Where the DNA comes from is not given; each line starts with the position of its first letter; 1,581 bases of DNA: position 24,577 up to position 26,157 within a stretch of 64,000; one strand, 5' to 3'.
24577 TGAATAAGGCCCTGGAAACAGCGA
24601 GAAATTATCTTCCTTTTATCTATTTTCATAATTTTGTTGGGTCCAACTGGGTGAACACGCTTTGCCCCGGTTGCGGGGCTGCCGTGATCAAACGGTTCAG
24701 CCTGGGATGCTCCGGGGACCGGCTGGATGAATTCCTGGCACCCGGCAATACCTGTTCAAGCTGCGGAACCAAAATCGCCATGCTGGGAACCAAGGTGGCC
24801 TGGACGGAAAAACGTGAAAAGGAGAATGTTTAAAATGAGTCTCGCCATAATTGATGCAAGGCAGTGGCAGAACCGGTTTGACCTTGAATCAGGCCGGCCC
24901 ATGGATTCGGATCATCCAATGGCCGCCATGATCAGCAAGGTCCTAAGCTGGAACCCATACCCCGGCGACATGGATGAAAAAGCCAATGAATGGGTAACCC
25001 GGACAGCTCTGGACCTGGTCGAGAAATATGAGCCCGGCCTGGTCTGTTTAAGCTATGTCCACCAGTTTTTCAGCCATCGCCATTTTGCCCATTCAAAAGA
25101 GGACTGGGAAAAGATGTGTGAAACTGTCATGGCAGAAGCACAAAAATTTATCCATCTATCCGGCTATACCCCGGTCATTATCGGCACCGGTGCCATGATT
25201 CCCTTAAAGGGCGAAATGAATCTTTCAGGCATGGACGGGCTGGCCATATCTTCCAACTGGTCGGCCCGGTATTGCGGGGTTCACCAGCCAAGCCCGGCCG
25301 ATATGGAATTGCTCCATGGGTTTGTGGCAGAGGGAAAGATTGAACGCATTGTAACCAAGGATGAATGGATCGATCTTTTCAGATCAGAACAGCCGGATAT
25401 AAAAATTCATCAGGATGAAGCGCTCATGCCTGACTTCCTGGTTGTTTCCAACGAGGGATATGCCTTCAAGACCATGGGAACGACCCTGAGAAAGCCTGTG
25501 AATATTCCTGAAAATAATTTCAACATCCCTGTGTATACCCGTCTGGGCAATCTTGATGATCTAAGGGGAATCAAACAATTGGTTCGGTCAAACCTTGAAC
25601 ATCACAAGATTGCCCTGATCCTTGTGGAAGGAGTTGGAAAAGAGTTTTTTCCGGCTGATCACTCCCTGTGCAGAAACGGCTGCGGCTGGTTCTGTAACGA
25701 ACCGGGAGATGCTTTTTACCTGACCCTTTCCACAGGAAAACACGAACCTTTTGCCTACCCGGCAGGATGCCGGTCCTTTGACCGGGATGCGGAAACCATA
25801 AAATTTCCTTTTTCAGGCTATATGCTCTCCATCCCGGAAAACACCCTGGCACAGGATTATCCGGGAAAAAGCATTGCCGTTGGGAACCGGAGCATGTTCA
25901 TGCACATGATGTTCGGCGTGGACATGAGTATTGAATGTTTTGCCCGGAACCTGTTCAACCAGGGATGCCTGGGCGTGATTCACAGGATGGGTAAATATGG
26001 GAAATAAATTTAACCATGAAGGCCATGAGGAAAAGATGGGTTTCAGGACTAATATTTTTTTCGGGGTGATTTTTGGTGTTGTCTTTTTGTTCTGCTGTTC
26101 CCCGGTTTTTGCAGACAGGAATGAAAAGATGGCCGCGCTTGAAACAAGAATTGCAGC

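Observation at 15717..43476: Uncharacterised TonB-dependent import-and-modify system with radical SAM chemistry and an octaheme cytochrome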

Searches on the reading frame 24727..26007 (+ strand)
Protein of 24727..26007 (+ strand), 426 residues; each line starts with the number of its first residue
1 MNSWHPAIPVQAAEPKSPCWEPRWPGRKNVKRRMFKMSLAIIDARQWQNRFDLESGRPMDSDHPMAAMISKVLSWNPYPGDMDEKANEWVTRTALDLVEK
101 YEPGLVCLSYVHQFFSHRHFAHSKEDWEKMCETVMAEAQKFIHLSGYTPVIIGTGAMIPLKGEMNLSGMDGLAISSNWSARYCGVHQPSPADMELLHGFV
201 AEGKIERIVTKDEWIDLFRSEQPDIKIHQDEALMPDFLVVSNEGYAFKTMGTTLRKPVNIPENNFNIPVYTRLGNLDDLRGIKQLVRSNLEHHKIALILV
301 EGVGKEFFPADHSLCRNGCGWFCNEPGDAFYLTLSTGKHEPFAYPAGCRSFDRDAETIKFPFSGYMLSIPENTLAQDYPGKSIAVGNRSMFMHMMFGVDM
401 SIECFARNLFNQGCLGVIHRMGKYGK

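Call 3: search_protein_families(library=pfam, proteins=[window:24727-26007:+])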
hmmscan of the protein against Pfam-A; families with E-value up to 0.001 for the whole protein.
window:24727-26007:+ (426 aa): 0 families

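Call 8: search_protein_families(library=ncbifam, proteins=[window:24727-26007:+], max_evalue=0.01)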
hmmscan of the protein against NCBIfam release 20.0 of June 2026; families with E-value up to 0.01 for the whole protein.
window:24727-26007:+ (426 aa): 0 families

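Call 13: search_protein_families(library=pfam, proteins=[window:24832-26007:+], max_evalue=10)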
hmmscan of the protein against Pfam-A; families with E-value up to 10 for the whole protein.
window:24832-26007:+ (391 aa): 0 families

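Call 30: search_protein_families(library=ncbifam, proteins=[window:24832-26007:+], max_evalue=0.1)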
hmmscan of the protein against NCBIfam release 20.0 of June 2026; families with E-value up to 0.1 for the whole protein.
window:24832-26007:+ (391 aa): 0 families

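Call 47: find_homologous_proteins(query=window:24832-26007:+, max_evalue=0.001)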
Query window:24832-26007:+ (391 aa): 332 proteins with E <= 0.001 among 2485 candidates; the best 120 are listed.
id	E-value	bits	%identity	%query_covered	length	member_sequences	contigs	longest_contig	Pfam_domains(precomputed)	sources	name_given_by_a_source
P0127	1.5e-274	928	100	100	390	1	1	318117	-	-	-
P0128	2.0e-236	802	85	99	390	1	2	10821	-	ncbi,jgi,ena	-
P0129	1.1e-235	800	85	99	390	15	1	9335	-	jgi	-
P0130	2.0e-226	769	80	100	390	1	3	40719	-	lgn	-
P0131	5.2e-226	768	82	100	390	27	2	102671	-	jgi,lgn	jgi:hypothetical protein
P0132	3.4e-205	700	75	100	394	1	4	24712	-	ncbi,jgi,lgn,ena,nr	ncbi:MAG: hypothetical protein KKE44_10245 [Proteobacteria bacterium]|nr:hypothetical protein [Pseud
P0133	2.3e-204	697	75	100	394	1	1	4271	-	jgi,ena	-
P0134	1.3e-202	691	74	100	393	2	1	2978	-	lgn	-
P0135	1.8e-201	687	73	99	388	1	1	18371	-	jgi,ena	-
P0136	6.3e-194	662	71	98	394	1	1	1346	-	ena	-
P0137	6.5e-193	659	70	100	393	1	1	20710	-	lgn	-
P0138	8.4e-189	646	70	100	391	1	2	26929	-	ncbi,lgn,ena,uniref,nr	ncbi:MAG: hypothetical protein K8S13_02070 [Desulfobacula sp.]|uniref:hypothetical protein n=1 Tax=D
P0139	8.4e-186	636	69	99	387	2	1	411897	-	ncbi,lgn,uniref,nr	ncbi:hypothetical protein [Desulfobacula phenolica]|uniref:Uncharacterized protein n=1 Tax=Desulfoba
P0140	3.9e-185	634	69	99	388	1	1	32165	-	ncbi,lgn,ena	-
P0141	5.4e-182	623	67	99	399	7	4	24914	-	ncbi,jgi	jgi:hypothetical protein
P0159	5.9e-164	564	61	98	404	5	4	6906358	-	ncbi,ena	-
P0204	2.3e-120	420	49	98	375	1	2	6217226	-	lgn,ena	-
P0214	3.5e-119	416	49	98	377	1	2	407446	-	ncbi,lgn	-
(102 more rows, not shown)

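Call 59: predict_structure(alignment_id=A2)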
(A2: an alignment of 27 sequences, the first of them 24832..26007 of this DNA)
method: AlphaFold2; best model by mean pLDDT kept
length: 391 residues; sequences in the alignment: 27
mean_pLDDT: 76.9   pTM: 0.82
mean pLDDT of the five models: 76.9, 76.6, 75.6, 72.1, 70.3
residues with pLDDT >= 90: 172; 70-90: 108; 50-70: 44; < 50: 67
segments of 3 or more residues with pLDDT < 50: 1-15, 18-21, 309-333, 371-391
pLDDT, mean of each block of 10 residues (from residue 1): 27 46 59 79 83 94 91 91 91 96 98 96 94 84 80 94 97 92 86 70 94 69 90 95 93 94 94 95 90 80 68 40 36 58 79 60 64 32 26 31
secondary structure, 60 per line:
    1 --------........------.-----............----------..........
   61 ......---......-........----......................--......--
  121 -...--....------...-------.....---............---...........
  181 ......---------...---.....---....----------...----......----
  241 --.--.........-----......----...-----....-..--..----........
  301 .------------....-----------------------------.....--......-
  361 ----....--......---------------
elements in order: H9-15 H29-40 H51-66 E70-75 H77-84 H89-110 E113-118 E122-124 E127-130 E137-139 E147-151 H155-166 E170-175 H176-186 E202-206 E210-213 E224-226 E231-236 H246-254 E260-265 E278-281 H293-301 H314-317 E347-351 H354-359 E365-368 H371-376

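Call 61: fold_search(model_id=the predicted structure, library=pdb)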
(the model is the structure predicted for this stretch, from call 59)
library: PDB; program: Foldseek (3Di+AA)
matches with E <= 10: 184; with E <= 0.001: 1
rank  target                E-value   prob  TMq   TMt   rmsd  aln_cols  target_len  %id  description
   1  1ei6_A                3.1e-04  1.00  0.35  0.34   4.9       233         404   13  CRYSTAL STRUCTURE OF PHOSPHONOACETATE HYDROLASE COMPLEXED WITH PHOSPHONOFORMATE (released 2003-11-25)
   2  4lqy_A                3.6e-02  0.92  0.28  0.28   6.5       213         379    9  Crystal Structure of Human ENPP4 with AMP (released 2013-12-18)
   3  3la6_E                1.1e-01  0.15  0.14  0.19  16.2       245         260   10  Octameric kinase domain of the E. coli tyrosine kinase Wzc with bound ADP (released 2010-08-25)
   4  3la6_G                1.3e-01  0.13  0.14  0.19  16.2       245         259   10  Octameric kinase domain of the E. coli tyrosine kinase Wzc with bound ADP (released 2010-08-25)
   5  3la6_I                1.4e-01  0.12  0.14  0.20  15.8       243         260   10  Octameric kinase domain of the E. coli tyrosine kinase Wzc with bound ADP (released 2010-08-25)
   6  3la6_J                1.7e-01  0.12  0.14  0.19  16.1       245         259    9  Octameric kinase domain of the E. coli tyrosine kinase Wzc with bound ADP (released 2010-08-25)
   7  3la6_F                2.3e-01  0.11  0.18  0.25  16.9       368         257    8  Octameric kinase domain of the E. coli tyrosine kinase Wzc with bound ADP (released 2010-08-25)
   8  7nib_C                2.8e-01  0.07  0.14  0.11  20.4       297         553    9  Wzc-K540M-4YE C1 (released 2021-08-25)
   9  7nib_A                2.8e-01  0.07  0.14  0.09  20.4       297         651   11  Wzc-K540M-4YE C1 (released 2021-08-25)
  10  5dt5_F                2.9e-01  0.05  0.13  0.12  20.8       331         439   12  Crystal structure of the GH1 beta-glucosidase from Exiguobacterium antarcticum B7 in space group P21 (released 2016-04-13)
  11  3la6_A                3.1e-01  0.09  0.14  0.20  17.4       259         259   10  Octameric kinase domain of the E. coli tyrosine kinase Wzc with bound ADP (released 2010-08-25)
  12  3la6_M                3.3e-01  0.09  0.14  0.20  17.6       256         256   10  Octameric kinase domain of the E. coli tyrosine kinase Wzc with bound ADP (released 2010-08-25)
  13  3cio_D                3.5e-01  0.08  0.14  0.19  16.0       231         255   12  The kinase domain of Escherichia coli tyrosine kinase ETK (released 2008-06-03)
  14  3la6_D                3.5e-01  0.08  0.14  0.20  17.1       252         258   11  Octameric kinase domain of the E. coli tyrosine kinase Wzc with bound ADP (released 2010-08-25)
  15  7nib_F                4.0e-01  0.08  0.14  0.11  16.5       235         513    8  Wzc-K540M-4YE C1 (released 2021-08-25)
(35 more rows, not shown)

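Call 63: find_encoding_contigs(protein=P0204, flank=10000, max_places=1)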
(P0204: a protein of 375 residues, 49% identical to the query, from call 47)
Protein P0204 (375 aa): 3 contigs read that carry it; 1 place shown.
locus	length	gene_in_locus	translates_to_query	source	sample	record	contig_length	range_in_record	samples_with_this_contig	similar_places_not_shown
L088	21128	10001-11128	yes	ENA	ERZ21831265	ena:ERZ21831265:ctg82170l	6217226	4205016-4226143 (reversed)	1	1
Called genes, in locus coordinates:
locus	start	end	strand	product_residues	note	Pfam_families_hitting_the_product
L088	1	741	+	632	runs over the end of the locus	PF03169:OPT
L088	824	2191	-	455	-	-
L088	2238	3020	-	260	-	-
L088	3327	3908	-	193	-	PF02525:Flavodoxin_2, PF03358:FMN_red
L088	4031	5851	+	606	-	PF05192:MutS_III, PF00488:MutS_V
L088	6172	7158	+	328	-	PF01497:Peripla_BP_2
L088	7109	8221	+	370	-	PF01032:FecCD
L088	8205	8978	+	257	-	PF00005:ABC_tran, PF02463:SMC_N (weak), PF13304:AAA_21 (weak)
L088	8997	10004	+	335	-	PF04055:Radical_SAM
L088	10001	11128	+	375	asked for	-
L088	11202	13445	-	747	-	PF03971:IDH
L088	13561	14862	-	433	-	PF04055:Radical_SAM, PF13186:SPASM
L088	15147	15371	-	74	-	PF02597:ThiS (weak)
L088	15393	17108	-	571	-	PF02730:AFOR_N, PF01314:AFOR_C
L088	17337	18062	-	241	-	PF00899:ThiF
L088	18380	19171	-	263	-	PF09339:HTH_IclR, PF25213:HVO_A0261_N (weak), PF01614:IclR_C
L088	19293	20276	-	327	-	PF02633:Creatininase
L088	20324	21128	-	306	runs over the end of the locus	-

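Call 64: find_encoding_contigs(protein=P0159, flank=10000, max_places=1)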
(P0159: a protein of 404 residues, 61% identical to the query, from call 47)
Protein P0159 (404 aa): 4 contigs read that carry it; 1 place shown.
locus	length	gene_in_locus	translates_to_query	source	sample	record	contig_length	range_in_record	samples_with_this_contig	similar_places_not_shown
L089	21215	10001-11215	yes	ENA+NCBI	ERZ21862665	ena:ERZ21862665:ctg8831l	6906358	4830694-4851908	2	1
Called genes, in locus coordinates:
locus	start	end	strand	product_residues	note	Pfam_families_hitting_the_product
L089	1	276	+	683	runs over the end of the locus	PF07715:Plug, PF00593:TonB_dep_Rec_b-barrel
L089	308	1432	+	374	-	PF01497:Peripla_BP_2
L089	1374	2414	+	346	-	PF01032:FecCD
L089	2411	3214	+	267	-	PF00005:ABC_tran, PF02463:SMC_N (faint), PF13304:AAA_21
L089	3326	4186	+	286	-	PF13489:Methyltransf_23, PF13649:Methyltransf_25 (weak)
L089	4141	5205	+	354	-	PF01497:Peripla_BP_2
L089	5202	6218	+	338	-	PF01032:FecCD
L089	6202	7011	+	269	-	PF02463:SMC_N, PF00005:ABC_tran, PF13304:AAA_21 (faint)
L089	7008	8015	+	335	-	PF04055:Radical_SAM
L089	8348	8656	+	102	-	PF01381:HTH_3 (faint), PF12844:HTH_19 (weak), PF13560:HTH_31 (weak)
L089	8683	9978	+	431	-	PF13657:Couple_hipA, PF07804:HipA_C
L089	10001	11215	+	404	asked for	-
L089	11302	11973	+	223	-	PF13489:Methyltransf_23, PF01209:Ubie_methyltran, PF05175:MTS, PF06325:PrmA (weak), PF13649:Methyltransf_25, PF13847:Methyltransf_31, PF08241:Methyltransf_11, PF08242:Methyltransf_12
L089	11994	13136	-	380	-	PF00682:HMGL-like, PF22617:HCS_D2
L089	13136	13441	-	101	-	-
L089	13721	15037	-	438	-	PF04055:Radical_SAM, PF02579:Nitro_FeMo-Co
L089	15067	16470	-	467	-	PF00148:Oxidored_nitro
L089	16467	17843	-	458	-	PF00148:Oxidored_nitro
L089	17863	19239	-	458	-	PF00148:Oxidored_nitro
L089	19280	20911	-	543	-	PF00148:Oxidored_nitro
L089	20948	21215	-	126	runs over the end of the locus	PF00543:P-II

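Call 65: find_encoding_contigs(protein=P0214, flank=10000, max_places=1)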
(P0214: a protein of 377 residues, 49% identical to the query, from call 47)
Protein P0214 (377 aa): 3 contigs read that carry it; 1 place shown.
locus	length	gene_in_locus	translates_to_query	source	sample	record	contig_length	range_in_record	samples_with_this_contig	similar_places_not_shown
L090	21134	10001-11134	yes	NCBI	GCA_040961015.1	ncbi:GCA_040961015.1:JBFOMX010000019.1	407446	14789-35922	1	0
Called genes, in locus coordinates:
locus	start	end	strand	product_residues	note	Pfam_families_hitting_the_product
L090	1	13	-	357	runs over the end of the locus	PF01497:Peripla_BP_2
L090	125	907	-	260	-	PF13938:DUF4213, PF04016:DUF364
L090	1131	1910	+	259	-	PF00383:dCMP_cyt_deam_1, PF14437:MafB19-deam, PF14439:Bd3614-deam (weak)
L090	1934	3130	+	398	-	-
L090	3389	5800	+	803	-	PF07715:Plug, PF00593:TonB_dep_Rec_b-barrel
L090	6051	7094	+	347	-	PF01497:Peripla_BP_2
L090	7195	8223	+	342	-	PF01032:FecCD, PF00950:ABC-3 (weak)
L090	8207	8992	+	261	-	PF00005:ABC_tran, PF13304:AAA_21, PF02463:SMC_N (weak)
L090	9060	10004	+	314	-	PF04055:Radical_SAM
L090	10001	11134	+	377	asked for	-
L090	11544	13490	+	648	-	PF17152:CHASE8, PF00672:HAMP (weak), PF18947:HAMP_2, PF00015:MCPsignal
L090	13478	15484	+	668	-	PF07715:Plug, PF14905:OMP_b-brl_3 (weak)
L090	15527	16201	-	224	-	PF01135:PCMT, PF02353:CMAS (weak), PF01209:Ubie_methyltran, PF13489:Methyltransf_23, PF13847:Methyltransf_31, PF08241:Methyltransf_11, PF08242:Methyltransf_12, PF13649:Methyltransf_25, +1 more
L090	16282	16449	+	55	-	-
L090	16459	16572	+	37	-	-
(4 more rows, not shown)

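Call 73: search_solved_structures(query=A2, max_evalue=5, show_alignments=1)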
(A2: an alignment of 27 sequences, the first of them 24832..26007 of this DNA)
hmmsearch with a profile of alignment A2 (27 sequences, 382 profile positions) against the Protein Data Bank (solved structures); distinct sequences matched with E-value up to 5: 0.

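Call 74: search_protein_families(library=pfam, alignment_id=A2, max_evalue=1)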
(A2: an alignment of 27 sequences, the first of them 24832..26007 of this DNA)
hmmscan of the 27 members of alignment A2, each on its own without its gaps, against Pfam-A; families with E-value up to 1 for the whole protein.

A. member 1, window:24832-26007:+ (391 aa): 0 families

B. families by the number of members that match (of 27 scanned): 5 families
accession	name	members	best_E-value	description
PF08708.16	PriCT_1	1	0.032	Primase C terminal 1 (PriCT-1)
PF21943.1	TetR_C_46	1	0.091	Tetracyclin repressor-like, C-terminal domain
PF02511.20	Thy1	1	0.14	Thymidylate synthase complementing protein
PF22859.1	IBIN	1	0.15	Induced by infection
PF09346.15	SMI1_KNR4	1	0.18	SMI1 / KNR4 family (SUKH-1)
